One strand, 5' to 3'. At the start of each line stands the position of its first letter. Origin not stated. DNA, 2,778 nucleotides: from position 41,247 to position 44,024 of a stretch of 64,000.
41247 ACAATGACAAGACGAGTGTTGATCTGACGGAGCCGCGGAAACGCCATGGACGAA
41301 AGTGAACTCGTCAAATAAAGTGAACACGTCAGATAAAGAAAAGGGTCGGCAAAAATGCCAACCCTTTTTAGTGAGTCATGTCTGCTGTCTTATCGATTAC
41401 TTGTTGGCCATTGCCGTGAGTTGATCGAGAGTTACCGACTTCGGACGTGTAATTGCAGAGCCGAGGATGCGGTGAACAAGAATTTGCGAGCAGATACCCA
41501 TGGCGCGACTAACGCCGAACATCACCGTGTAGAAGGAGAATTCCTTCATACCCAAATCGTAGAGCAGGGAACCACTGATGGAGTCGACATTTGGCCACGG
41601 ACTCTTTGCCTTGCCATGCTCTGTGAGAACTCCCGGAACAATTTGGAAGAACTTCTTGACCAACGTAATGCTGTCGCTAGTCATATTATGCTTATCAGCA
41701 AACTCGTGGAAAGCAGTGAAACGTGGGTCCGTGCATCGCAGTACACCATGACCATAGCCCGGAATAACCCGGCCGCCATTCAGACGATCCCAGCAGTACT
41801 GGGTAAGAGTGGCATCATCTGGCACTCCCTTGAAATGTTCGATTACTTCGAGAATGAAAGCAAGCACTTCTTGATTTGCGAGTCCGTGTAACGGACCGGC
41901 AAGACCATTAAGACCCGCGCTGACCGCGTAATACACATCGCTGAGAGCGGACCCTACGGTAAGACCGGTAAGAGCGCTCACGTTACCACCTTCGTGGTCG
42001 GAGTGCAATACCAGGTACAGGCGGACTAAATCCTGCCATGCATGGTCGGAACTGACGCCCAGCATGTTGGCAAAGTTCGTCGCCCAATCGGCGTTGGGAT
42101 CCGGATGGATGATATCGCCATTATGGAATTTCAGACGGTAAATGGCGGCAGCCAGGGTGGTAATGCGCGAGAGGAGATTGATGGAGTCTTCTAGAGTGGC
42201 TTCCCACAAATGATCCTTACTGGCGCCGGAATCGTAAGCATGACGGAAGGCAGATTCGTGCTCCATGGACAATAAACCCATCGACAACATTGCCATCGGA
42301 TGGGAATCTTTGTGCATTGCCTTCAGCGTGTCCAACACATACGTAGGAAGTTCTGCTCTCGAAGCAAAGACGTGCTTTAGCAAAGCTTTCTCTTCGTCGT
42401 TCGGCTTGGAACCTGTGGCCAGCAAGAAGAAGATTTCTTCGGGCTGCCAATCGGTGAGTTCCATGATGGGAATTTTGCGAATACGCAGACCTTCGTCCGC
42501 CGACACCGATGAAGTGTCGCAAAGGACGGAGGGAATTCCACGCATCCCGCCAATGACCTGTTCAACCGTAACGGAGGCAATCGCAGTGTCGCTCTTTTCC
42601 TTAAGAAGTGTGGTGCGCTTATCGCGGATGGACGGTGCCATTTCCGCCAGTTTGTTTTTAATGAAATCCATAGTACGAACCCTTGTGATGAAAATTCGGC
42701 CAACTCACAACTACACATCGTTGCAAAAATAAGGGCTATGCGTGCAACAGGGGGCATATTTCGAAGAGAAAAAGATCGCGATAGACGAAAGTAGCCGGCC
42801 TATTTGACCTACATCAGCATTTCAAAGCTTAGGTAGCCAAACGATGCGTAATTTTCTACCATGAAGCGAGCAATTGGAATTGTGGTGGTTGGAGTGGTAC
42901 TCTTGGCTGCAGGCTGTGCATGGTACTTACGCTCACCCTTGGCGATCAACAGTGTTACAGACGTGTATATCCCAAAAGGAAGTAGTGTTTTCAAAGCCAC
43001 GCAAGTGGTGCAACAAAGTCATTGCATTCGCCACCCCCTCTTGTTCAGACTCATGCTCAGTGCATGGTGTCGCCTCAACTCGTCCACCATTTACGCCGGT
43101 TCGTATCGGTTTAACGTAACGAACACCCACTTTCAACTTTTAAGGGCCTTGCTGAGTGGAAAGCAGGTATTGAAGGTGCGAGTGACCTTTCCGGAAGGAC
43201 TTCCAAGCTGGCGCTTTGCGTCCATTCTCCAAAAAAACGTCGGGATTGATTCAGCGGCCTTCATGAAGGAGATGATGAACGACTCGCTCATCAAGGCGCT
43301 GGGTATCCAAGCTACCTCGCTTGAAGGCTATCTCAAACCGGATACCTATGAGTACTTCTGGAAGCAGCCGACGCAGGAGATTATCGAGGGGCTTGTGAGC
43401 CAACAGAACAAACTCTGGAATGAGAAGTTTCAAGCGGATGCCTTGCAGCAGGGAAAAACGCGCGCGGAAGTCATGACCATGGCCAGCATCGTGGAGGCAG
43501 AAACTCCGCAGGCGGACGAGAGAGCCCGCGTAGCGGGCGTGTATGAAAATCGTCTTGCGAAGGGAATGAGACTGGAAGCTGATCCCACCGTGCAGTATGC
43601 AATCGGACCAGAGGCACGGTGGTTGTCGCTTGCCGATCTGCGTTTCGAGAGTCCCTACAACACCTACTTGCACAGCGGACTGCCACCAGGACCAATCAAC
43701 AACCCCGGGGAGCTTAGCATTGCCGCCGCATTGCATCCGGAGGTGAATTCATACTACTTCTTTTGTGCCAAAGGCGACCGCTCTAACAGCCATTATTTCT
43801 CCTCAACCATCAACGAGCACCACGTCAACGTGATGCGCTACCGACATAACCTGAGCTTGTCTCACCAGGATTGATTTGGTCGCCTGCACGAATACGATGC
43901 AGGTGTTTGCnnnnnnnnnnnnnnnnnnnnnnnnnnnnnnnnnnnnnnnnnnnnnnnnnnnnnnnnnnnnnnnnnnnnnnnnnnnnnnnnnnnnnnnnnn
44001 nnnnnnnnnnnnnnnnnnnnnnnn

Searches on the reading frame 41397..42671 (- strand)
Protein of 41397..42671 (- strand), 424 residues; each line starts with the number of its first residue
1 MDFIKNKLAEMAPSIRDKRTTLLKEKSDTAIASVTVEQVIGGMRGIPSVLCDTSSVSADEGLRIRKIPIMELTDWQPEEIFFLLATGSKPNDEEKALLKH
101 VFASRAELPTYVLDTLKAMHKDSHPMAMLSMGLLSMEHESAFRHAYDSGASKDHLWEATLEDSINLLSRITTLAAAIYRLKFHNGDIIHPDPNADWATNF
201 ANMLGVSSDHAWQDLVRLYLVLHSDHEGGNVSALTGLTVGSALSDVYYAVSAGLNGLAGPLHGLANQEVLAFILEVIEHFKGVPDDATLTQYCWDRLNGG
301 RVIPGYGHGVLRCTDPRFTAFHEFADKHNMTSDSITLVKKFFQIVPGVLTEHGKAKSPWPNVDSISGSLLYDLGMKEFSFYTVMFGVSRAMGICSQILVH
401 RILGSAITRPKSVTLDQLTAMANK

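Call 10: search_protein_families(library=pfam, proteins=[window:41397-42671:-], max_evalue=0.001)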
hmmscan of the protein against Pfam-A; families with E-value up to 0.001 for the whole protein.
window:41397-42671:- (424 aa): 1 family
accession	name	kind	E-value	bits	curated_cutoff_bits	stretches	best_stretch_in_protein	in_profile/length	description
PF00285.26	Citrate_synt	-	3e-87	293.4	27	1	42-411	1-357/357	Citrate synthase, C-terminal domain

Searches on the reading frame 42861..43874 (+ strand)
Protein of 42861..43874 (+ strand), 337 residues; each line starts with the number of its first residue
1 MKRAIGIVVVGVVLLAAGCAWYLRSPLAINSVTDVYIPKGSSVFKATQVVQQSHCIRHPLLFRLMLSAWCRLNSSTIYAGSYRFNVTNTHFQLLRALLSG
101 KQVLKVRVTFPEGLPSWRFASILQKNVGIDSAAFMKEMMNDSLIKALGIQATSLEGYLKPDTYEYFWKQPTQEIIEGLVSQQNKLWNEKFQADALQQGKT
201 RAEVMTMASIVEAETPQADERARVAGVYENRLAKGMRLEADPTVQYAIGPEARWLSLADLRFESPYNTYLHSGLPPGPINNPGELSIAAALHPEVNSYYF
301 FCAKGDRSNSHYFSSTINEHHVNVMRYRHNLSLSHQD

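Call 10: search_protein_families(library=pfam, proteins=[window:42861-43874:+], max_evalue=0.001)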
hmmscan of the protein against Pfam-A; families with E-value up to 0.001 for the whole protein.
window:42861-43874:+ (337 aa): 1 family
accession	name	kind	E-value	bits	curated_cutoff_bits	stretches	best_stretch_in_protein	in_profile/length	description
PF02618.21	YceG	-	2.8e-79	266.9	32.4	1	35-324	1-273/275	YceG-like family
